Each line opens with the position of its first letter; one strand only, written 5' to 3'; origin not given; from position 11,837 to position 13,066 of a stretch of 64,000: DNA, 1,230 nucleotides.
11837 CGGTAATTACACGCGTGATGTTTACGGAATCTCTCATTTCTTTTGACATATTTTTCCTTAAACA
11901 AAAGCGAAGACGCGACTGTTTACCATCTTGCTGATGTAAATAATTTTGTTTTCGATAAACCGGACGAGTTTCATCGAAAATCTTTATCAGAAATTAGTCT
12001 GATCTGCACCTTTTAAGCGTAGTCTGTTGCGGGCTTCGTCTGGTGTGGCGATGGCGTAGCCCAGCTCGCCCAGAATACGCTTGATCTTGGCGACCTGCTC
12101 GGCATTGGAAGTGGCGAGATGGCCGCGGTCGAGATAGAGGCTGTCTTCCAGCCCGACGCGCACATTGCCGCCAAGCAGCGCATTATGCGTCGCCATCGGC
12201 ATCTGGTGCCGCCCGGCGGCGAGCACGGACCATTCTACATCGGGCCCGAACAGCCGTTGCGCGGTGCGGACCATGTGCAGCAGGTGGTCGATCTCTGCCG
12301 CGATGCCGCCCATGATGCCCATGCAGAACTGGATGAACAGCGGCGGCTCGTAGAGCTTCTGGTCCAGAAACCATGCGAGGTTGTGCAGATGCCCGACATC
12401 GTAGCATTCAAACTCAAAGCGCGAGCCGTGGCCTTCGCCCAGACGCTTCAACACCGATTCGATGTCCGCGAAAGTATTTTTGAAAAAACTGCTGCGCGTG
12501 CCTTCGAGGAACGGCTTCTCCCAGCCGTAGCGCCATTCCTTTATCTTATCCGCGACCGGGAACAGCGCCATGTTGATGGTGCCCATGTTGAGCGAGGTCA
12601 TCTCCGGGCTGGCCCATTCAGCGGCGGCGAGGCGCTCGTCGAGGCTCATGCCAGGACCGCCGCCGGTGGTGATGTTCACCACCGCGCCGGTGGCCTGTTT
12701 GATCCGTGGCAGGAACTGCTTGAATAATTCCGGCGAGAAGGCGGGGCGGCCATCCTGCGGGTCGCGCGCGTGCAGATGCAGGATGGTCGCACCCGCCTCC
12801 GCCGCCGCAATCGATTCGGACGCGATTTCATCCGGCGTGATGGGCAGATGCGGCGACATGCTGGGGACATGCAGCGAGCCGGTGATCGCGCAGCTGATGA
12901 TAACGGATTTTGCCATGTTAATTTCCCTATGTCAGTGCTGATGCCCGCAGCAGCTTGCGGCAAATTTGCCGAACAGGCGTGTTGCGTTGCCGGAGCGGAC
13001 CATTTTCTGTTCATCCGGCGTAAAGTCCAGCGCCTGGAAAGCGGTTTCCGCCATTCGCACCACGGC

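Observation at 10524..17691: Intact operon suggesting an undescribed ring-cleavage route ending in a BKACE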

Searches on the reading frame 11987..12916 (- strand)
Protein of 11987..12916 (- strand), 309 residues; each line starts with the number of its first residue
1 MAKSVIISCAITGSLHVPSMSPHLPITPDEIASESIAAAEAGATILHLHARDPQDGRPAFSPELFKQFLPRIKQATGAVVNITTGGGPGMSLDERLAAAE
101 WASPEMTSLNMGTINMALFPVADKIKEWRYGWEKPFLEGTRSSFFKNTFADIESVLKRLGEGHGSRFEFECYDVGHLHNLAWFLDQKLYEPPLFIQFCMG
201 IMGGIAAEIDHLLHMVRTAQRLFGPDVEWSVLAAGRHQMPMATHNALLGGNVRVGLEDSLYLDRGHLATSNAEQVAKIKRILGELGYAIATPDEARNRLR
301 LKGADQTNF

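Call 3: search_protein_families(library=pfam, proteins=[window:11987-12916:-])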
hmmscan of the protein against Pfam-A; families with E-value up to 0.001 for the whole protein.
window:11987-12916:- (309 aa): 1 family
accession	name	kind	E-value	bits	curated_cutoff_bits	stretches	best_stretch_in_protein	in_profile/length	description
PF05853.18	BKACE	-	1.7e-101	339.6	24.8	1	5-301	2-274/274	beta-keto acid cleavage enzyme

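Call 4: search_protein_families(library=ncbifam, proteins=[window:11987-12916:-])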
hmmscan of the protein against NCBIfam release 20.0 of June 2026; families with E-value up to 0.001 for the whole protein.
window:11987-12916:- (309 aa): 4 families
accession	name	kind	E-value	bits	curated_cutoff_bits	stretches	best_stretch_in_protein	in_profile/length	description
NF053538.1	DixhxACActTsKce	equivalog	1.2e-144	481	430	1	3-309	5-310/310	3,5-dioxohexanoate:acetyl-CoA acetone transferase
NF052387.1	Lys_ferment_KCE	equivalog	1.5e-68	231.1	382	2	144-301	115-267/267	3-keto-5-aminohexanoate cleavage enzyme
NF052389.1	Lys_KAL_CLE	exception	1.6e-56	191.9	725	2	144-302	284-437/440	bifunctional 3-aminobutyryl-CoA ammonia lyase/3-keto-5-aminohexanoate cleavage enzyme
NF053568.1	3OXCoAcCUPNH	equivalog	2.4e-48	164.8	350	2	152-302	125-273/274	3-oxoadipate:acetyl-CoA acetyltransferase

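Call 12: find_homologous_proteins(query=window:11987-12916:-)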
Query window:11987-12916:- (309 aa): 8000 proteins with E <= 0.001 among 8000 candidates; the best 120 are listed.
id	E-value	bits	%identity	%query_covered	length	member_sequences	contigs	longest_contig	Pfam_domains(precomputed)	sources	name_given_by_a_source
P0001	1.6e-207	706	100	100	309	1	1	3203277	PF05853.19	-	-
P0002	1.5e-206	702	99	100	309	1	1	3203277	PF05853.19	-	-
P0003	1.4e-182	624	86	100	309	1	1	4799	PF05853.19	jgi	jgi:uncharacterized protein (DUF849 family)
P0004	1.2e-178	611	84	100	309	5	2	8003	PF05853.19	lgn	-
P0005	5.1e-168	576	81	100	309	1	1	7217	PF05853.19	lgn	-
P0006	3.3e-167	573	80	100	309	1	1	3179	PF05853.19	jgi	jgi:uncharacterized protein (DUF849 family)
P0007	3.4e-167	573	80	100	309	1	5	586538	PF05853.19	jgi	jgi:uncharacterized protein (DUF849 family)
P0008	4.7e-167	573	80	100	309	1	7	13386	PF05853.19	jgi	jgi:uncharacterized protein (DUF849 family)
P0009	6.1e-167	572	79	100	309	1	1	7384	PF05853.19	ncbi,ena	-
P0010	1.6e-166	571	79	100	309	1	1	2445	PF05853.19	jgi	jgi:uncharacterized protein (DUF849 family)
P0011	1.7e-166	571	79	100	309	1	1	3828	PF05853.19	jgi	jgi:uncharacterized protein (DUF849 family)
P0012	4.0e-165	566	79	100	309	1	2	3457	PF05853.19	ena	-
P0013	4.8e-165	566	78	100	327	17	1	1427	PF05853.19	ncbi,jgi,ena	jgi:uncharacterized protein (DUF849 family)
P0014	1.3e-164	565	78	100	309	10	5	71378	PF05853.19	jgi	jgi:uncharacterized protein (DUF849 family)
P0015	2.4e-164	564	79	100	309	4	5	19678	PF05853.19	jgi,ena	jgi:uncharacterized protein (DUF849 family)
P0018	7.9e-164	562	78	100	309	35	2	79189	PF05853.19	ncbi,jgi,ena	jgi:uncharacterized protein (DUF849 family)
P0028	3.8e-162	557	78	100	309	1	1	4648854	PF05853.19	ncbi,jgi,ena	-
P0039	2.7e-160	551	77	99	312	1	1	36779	PF05853.19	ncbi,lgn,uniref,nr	ncbi:3-keto-5-aminohexanoate cleavage protein [Novosphingobium naphthalenivorans]|uniref:3-keto-5-am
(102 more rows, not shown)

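Call 25: find_related_loci(query=window:11987-12916:-, collection=genome_contigs, flank=10000)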
Query window:11987-12916:- (309 aa) in genome_contigs; peptide patterns used: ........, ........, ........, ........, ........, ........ (x = any residue, [..] = any of these).
600 stretches matched a pattern (row limit reached: there are more); 517 encode a relative of the query (tblastn E <= 1e-3); the best 80 are kept; 80 distinct loci.
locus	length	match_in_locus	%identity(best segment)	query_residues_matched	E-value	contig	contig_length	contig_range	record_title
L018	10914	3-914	75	6-309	2e-155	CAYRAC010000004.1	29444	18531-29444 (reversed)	MAG TPA_asm: uncultured Steroidobacteraceae bacterium isolate binchicken_co162_183 genome assembly, contig: NODE_3192_le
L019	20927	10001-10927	76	1-309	5e-153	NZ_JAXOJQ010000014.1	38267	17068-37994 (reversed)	Sphingomonas sp. RB3P16 Y653_14, whole genome shotgun sequence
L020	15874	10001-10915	72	5-309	5e-148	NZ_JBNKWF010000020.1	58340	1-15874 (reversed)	MAG: Altererythrobacter sp. isolate A1.bin.2.strict NODE_20_length_58340_cov_10.102569, whole genome shotgun sequence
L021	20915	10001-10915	71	3-307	3e-146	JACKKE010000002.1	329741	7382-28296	MAG: Rhodobacter sp. isolate HK-STAS-PROT-57 HK-STAS-PROT-57_2, whole genome shotgun sequence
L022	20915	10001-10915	69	3-307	4e-143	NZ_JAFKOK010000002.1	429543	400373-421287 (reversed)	Rhodobacter sp. NTK016B NODE_2_length_429543_cov_64.216457, whole genome shotgun sequence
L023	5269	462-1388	65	1-309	5e-139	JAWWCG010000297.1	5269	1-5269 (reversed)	MAG: Kiloniellales bacterium isolate HN17.bin.4 k141_1291888_length_5269_cov_7.3818, whole genome shotgun sequence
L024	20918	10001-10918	65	4-309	3e-137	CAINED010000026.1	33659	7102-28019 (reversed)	MAG: uncultured Rhizobiales bacterium isolate ErkenSummer_bin-4723 genome assembly, contig: bin-4723:26/92, whole genome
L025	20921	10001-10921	64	3-309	7e-134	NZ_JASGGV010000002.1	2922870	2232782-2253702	MAG: Aestuariivirga sp. isolate 5N101 JMF-2111-06-0005.ont.bin.101_1, whole genome shotgun sequence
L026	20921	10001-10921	64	3-309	9e-134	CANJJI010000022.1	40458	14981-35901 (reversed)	MAG: Beijerinckiaceae bacterium isolate RH-23may17-1181 genome assembly, contig: RH-23may17-C6807, whole genome shotgun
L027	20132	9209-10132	64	2-309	1e-133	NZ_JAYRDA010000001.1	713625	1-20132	MAG: Dongia sp. isolate SH_SHASGE1bin.26 NODE_5_length_713625_cov_2.830096, whole genome shotgun sequence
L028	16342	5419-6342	65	2-309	2e-133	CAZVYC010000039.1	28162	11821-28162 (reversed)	MAG TPA_asm: uncultured Rhodospirillales bacterium isolate SRP272529_co1_247 genome assembly, contig: NODE_2575_length_2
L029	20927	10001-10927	62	1-309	3e-133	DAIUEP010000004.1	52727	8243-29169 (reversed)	MAG TPA_asm: Xanthobacteraceae bacterium isolate CTOTU26103 NODE_153_length_52727_cov_13.108179, whole genome shotgun se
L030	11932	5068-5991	64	2-309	6e-133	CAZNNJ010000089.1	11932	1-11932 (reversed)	MAG TPA_asm: uncultured Rhodospirillales bacterium isolate binchicken_co185_32 genome assembly, contig: NODE_8571_length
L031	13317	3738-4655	64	3-309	1e-132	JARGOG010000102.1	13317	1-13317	MAG: Thalassobaculaceae bacterium isolate bin_em_oilr2.001 NODE_2366_length_13317_cov_6.757729, whole genome shotgun seq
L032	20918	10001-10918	64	3-309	5e-132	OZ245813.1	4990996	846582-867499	MAG: Candidatus Endolissoclinum sp. isolate 5219e499-2317-44af-81b6-4ab5b54e47ab genome assembly, chromosome: 1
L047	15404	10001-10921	63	3-309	1e-129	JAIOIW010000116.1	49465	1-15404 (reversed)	MAG: Notoacmeibacter sp. isolate MAG_40 contig_197510, whole genome shotgun sequence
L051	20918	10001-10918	63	4-309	5e-129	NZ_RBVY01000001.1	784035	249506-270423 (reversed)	Nitratireductor alexandrii strain Z3-1 Scaffold1, whole genome shotgun sequence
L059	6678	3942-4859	66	4-309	2e-128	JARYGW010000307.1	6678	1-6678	MAG: Bosea sp. (in: a-proteobacteria) isolate MAG15_BQ11 NODE_307_length_6678_cov_3.680351, whole genome shotgun sequenc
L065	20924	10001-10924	62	2-309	1e-127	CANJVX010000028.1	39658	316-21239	MAG: Beijerinckiaceae bacterium isolate RH-23may17-767 genome assembly, contig: RH-23may17-C7059, whole genome shotgun s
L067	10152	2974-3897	63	2-309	2e-127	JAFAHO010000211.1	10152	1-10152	MAG: Hyphomicrobiales bacterium isolate CP_BE_BS_23 BE_BS_k147_3825250, whole genome shotgun sequence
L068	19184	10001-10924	64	2-309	2e-127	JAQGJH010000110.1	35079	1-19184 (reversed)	MAG: Hyphomicrobiales bacterium isolate RYN_480 scaffold_97400, whole genome shotgun sequence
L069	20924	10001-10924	64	2-309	2e-127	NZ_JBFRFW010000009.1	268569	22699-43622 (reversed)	Bradyrhizobium sp. 2TAF24 SCAFFOLD_8, whole genome shotgun sequence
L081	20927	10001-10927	62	1-309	2e-126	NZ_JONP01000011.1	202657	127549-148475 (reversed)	Roseomonas aerilata DSM 19363 BO39DRAFT_scaffold00011.11_C, whole genome shotgun sequence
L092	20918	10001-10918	65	4-309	8e-126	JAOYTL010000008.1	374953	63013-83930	Boseaceae bacterium BT-24-1 BT.24.1_ctg008, whole genome shotgun sequence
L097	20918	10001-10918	65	4-309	1e-125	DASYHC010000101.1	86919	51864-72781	MAG TPA_asm: Bosea sp. (in: a-proteobacteria) isolate SMAG_U4230 k141_2549, whole genome shotgun sequence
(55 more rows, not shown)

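Call 31: search_protein_families(library=pfam, proteins=[L067:1230-2030:+, L097:13201-13950:-, L026:12031-13347:-, L068:4397-5350:+, L069:14308-15183:+, L081:2316-3260:+, L047:5494-6183:+, L051:11414-12439:+, L092:11967-13190:+, L059:2971-3912:+], max_evalue=0.00001)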
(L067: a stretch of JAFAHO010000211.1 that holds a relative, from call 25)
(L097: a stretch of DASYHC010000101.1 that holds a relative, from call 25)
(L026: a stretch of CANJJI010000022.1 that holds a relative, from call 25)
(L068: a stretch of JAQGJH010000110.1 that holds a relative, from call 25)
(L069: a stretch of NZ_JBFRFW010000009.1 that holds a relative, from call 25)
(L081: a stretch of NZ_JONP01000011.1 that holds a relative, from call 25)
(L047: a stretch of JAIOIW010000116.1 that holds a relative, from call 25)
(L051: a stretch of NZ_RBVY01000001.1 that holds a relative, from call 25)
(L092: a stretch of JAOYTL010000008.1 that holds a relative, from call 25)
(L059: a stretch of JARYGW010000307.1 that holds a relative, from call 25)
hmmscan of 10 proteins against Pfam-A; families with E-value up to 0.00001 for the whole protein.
L067:1230-2030:+ (266 aa): 3 families
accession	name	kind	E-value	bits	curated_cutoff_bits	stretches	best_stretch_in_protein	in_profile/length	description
PF13561.12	adh_short_C2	-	2.1e-45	155.6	27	1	27-264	7-236/236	Enoyl-(Acyl carrier protein) reductase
PF00106.31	adh_short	-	2.9e-39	135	26.6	1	17-206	1-188/195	short chain dehydrogenase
PF08659.16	KR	-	5.3e-12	46.5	22.6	1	20-179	4-161/180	KR domain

L097:13201-13950:- (249 aa): 2 families
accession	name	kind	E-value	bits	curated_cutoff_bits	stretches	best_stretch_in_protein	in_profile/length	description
PF00005.33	ABC_tran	-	2.8e-27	96.4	25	1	30-157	2-136/137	ABC transporter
PF13304.12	AAA_21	-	8.6e-07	29.7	27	0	41-62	1-22/304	AAA domain, putative AbiEii toxin, Type IV TA system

L026:12031-13347:- (438 aa): 1 family
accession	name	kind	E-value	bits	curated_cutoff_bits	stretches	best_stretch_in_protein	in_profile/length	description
PF06808.19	DctM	-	1.3e-72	245.3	23.8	1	11-427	1-412/413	Tripartite ATP-independent periplasmic transporter, DctM component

L068:4397-5350:+ (317 aa): 4 families
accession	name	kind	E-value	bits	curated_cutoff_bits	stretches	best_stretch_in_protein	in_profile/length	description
PF02737.24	3HCDH_N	-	1.1e-48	166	22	1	6-178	1-179/180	3-hydroxyacyl-CoA dehydrogenase, NAD binding domain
PF00725.27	3HCDH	-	2.9e-20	73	22.1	1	181-279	1-97/97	3-hydroxyacyl-CoA dehydrogenase, C-terminal domain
PF03446.21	NAD_binding_2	-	2.1e-07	31.6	21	1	6-108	1-89/161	NAD binding domain of 6-phosphogluconate dehydrogenase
PF01210.29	NAD_Gly3P_dh_N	-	4.6e-07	30.4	23.1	1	7-109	2-100/158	NAD-dependent glycerol-3-phosphate dehydrogenase N-terminus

L069:14308-15183:+ (291 aa): 1 family
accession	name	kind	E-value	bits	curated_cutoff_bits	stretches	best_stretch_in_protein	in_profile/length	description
PF02653.21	BPD_transp_2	-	1.3e-36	126.6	26.8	1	11-278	2-269/269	Branched-chain amino acid transport system / permease component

L081:2316-3260:+ (314 aa): 1 family
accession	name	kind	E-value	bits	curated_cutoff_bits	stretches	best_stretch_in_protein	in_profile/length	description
PF04199.19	Cyclase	-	5.3e-35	121.1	23.1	1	58-209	2-142/142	Putative cyclase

L047:5494-6183:+ (229 aa): 2 families
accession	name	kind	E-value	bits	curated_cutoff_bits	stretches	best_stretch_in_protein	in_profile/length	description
PF17939.6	TetR_C_30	-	2.5e-26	92.7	26.3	1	106-220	1-115/115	Tetracyclin repressor-like, C-terminal domain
PF00440.29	TetR_N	-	3.8e-18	65.4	24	1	27-73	1-47/47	Bacterial regulatory proteins, tetR family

L051:11414-12439:+ (341 aa): 2 families
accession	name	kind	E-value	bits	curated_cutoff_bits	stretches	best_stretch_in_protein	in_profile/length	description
PF08450.18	SGL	-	7.7e-21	75.3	26.3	1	33-258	10-216/246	SMP-30/Gluconolactonase/LRE-like region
PF24684.1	Vgb_lyase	-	6.2e-06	25.7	50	0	25-258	56-255/290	Virginiamycin B lyase family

L092:11967-13190:+ (407 aa): 2 families
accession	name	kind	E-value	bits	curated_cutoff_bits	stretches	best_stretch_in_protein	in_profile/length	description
PF13458.12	Peripla_BP_6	-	2.3e-90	304.2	31.7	1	34-370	2-339/343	Periplasmic binding protein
PF13433.12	Peripla_BP_5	-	2.2e-15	57.1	27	1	34-342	1-309/363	Periplasmic binding protein domain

L059:2971-3912:+ (313 aa): 1 family
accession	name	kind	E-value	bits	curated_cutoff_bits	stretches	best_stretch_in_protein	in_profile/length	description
PF04199.19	Cyclase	-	1.2e-34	120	23.1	1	61-241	1-142/142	Putative cyclase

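Call 32: find_encoding_contigs(protein=P0007, flank=10000, max_places=3)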
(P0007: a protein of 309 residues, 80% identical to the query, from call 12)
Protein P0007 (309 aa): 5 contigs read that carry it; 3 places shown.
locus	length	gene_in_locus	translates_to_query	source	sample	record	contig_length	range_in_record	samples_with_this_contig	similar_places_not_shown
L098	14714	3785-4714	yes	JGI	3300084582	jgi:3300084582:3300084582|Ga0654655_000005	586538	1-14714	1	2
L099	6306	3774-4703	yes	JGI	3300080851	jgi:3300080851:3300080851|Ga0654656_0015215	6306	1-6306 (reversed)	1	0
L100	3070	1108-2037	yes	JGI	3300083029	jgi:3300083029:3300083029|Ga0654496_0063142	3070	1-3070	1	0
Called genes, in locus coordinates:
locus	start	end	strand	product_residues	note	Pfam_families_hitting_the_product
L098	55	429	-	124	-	PF00126:HTH_1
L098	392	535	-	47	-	-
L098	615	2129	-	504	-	PF01494:FAD_binding_3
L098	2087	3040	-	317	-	PF00903:Glyoxalase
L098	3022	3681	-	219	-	PF00440:TetR_N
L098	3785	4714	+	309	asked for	PF05853:BKACE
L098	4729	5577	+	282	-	PF01557:FAA_hydrolase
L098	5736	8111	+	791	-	PF07715:Plug, PF00593:TonB_dep_Rec_b-barrel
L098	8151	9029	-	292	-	PF12833:HTH_18, PF00165:HTH_AraC (weak)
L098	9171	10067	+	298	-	PF22632:BphC_D1, PF00903:Glyoxalase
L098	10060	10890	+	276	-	PF00561:Abhydrolase_1, PF12146:Hydrolase_4, PF12697:Abhydrolase_6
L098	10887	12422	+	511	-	PF01494:FAD_binding_3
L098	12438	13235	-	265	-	PF25213:HVO_A0261_N (weak), PF01978:TrmB (weak), PF09339:HTH_IclR, PF12802:MarR_2 (weak), PF01614:IclR_C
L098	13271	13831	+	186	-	PF01575:MaoC_dehydratas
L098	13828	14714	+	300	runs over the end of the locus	PF12146:Hydrolase_4, PF00561:Abhydrolase_1, PF12697:Abhydrolase_6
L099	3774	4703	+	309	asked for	PF05853:BKACE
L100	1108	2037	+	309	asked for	PF05853:BKACE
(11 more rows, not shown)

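Call 33: find_encoding_contigs(protein=P0028, flank=10000, max_places=3)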
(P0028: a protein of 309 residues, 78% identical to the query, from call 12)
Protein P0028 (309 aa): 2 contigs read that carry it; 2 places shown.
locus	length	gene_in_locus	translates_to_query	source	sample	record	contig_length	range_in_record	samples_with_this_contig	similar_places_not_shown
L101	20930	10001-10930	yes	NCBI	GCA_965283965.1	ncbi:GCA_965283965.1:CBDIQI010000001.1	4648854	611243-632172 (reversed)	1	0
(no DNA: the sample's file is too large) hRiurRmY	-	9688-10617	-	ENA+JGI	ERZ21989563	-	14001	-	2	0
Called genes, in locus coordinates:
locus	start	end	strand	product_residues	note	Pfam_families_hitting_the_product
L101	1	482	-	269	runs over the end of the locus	PF00106:adh_short, PF01370:Epimerase (faint), PF13561:adh_short_C2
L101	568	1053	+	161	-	PF01638:HxlR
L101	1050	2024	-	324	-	PF00126:HTH_1, PF03466:LysR_substrate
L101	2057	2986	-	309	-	PF01073:3Beta_HSD (weak), PF01370:Epimerase, PF04321:RmlD_sub_bind, PF16363:GDP_Man_Dehyd (weak)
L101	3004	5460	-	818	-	PF07715:Plug, PF00593:TonB_dep_Rec_b-barrel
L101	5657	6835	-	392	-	PF00067:p450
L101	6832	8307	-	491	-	PF01494:FAD_binding_3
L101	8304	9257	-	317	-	PF00903:Glyoxalase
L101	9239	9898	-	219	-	PF00440:TetR_N, PF21306:TetR_C_40 (weak)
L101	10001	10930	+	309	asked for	PF05853:BKACE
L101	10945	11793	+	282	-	PF01557:FAA_hydrolase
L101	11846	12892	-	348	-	PF00355:Rieske, PF19112:VanA_C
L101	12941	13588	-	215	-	PF07110:EthD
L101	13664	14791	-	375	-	PF00070:Pyr_redox (faint), PF00890:FAD_binding_2 (faint), PF01266:DAO (faint), PF01494:FAD_binding_3, PF07992:Pyr_redox_2 (faint), PF13450:NAD_binding_8 (weak)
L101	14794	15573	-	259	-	PF04199:Cyclase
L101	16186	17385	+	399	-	PF00872:Transposase_mut, PF10551:MULE (weak)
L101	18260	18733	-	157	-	PF00258:Flavodoxin_1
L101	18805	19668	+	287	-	PF12844:HTH_19 (weak), PF13560:HTH_31, PF01381:HTH_3, PF01202:SKI, PF13238:AAA_18 (weak)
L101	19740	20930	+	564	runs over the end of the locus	PF00378:ECH_1, PF16113:ECH_2 (faint)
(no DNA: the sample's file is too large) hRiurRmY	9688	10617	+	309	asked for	PF05853:BKACE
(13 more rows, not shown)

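Call 44: search_solved_structures(query=window:11987-12916:-, max_evalue=1e-10, show_alignments=3)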
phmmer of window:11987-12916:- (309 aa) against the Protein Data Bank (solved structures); distinct sequences matched with E-value up to 1e-10: 13.
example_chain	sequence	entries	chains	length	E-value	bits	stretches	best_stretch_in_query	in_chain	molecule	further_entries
3e02_A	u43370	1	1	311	1.4e-123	415.2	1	2-309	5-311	uncharacterized protein DUF849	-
3e49_A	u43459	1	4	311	1.9e-115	388.4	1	3-309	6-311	uncharacterized protein DUF849 with a TIM barrel fold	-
8rio_A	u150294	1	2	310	4.5e-101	341.2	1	4-309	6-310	3-keto-5-aminohexanoate cleavage protein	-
8rip_A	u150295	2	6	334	5.9e-101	340.8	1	4-309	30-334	3-keto-5-aminohexanoate cleavage protein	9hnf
3lot_A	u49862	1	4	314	5.4e-97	327.8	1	5-309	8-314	uncharacterized protein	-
9zsc_A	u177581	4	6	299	3.5e-46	160.9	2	160-301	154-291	3-keto-5-aminohexanoate cleavage protein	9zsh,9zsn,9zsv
2y7d_A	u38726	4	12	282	5.2e-42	147.2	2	5-116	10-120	3-KETO-5-AMINOHEXANOATE CLEAVAGE ENZYME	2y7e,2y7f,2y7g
3c6c_A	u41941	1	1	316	2.6e-41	144.9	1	1-301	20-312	3-keto-5-aminohexanoate cleavage enzyme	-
3no5_A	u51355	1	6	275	8.2e-36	126.9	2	163-299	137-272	Uncharacterized protein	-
3fa5_A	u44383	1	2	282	4.2e-29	104.9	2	167-301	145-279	protein of unknown function (DUF849)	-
3chv_A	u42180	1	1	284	2.6e-24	89.1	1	168-304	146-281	Prokaryotic domain of unknown function (DUF849) with a TIM barrel fold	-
5zmu_A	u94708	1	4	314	1.3e-16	63.9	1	20-299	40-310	Cis-epoxysuccinate hydrolase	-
5zmy_A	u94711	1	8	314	2.6e-16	62.8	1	20-299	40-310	Cis-epoxysuccinate hydrolase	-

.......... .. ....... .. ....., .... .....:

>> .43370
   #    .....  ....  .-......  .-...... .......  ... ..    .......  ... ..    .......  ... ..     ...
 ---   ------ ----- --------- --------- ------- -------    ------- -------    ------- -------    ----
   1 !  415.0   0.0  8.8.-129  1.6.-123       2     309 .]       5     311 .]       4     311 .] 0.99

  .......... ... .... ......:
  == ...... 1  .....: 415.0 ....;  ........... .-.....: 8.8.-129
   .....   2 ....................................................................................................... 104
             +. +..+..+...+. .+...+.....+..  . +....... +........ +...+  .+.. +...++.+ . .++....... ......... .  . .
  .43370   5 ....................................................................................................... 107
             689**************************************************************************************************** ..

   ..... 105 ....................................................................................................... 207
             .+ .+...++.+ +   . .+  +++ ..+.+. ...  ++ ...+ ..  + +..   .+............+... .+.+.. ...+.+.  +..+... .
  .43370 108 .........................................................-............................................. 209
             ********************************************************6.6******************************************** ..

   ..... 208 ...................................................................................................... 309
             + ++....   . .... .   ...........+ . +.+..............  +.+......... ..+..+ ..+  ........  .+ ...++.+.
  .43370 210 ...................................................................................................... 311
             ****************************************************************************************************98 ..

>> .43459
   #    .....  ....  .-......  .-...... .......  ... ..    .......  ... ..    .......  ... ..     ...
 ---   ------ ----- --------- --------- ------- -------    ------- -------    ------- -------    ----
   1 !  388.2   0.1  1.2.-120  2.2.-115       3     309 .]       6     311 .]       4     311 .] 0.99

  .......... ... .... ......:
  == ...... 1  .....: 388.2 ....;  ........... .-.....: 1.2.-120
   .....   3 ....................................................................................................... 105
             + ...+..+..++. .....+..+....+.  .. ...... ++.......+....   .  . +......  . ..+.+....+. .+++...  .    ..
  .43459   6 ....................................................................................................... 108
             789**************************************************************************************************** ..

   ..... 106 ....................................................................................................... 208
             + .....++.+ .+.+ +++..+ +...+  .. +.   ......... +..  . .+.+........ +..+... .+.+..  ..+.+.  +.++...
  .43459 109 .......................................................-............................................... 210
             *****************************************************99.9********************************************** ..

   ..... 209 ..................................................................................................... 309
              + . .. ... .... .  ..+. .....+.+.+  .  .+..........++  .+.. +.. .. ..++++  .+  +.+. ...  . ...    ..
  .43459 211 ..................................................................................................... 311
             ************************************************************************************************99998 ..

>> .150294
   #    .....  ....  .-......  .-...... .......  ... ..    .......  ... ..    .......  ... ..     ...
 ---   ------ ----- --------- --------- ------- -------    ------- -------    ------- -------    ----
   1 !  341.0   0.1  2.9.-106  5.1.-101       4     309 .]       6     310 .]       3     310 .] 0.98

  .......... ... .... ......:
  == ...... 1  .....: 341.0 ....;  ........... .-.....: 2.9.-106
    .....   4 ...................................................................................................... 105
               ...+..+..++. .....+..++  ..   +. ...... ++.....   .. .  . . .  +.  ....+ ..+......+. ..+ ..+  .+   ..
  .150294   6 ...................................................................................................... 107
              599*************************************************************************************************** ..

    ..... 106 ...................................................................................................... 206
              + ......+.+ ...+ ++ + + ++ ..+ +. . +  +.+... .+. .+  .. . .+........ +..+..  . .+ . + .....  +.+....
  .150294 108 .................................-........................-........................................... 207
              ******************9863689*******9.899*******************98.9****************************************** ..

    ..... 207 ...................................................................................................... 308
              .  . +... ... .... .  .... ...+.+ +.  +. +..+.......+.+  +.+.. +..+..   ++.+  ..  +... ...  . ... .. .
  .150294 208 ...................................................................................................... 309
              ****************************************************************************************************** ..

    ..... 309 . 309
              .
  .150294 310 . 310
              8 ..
